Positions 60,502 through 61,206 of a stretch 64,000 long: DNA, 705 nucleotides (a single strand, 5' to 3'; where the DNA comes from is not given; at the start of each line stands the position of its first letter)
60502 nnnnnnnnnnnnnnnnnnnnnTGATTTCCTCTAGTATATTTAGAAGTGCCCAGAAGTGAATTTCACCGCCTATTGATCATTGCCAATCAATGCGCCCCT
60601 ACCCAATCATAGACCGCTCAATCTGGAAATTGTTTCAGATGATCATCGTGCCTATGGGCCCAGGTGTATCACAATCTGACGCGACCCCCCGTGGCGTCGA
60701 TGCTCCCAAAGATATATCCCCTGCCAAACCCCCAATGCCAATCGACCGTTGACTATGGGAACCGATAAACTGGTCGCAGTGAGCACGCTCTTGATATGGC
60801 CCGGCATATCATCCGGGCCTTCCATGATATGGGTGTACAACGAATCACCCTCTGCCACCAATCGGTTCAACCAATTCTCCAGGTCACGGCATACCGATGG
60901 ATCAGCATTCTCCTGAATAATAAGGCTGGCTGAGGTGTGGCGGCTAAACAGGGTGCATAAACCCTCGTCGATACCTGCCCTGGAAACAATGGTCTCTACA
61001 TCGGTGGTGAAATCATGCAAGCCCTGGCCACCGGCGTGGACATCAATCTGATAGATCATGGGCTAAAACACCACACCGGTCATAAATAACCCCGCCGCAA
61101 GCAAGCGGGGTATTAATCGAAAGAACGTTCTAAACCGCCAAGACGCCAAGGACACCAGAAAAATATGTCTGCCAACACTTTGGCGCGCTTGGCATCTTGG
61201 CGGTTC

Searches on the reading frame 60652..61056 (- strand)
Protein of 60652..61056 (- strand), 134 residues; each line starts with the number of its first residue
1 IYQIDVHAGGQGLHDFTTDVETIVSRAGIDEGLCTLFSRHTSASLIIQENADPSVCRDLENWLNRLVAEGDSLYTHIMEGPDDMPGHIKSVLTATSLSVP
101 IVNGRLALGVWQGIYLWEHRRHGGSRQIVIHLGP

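Call 58: search_protein_families(library=pfam, proteins=[window:60652-61056:-], max_evalue=0.01)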
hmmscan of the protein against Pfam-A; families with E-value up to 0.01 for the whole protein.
window:60652-61056:- (134 aa): 1 family
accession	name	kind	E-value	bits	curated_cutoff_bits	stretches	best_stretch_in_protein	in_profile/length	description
PF01894.22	UPF0047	-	2.7e-40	137.6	27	1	15-131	1-116/117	Uncharacterised protein family UPF0047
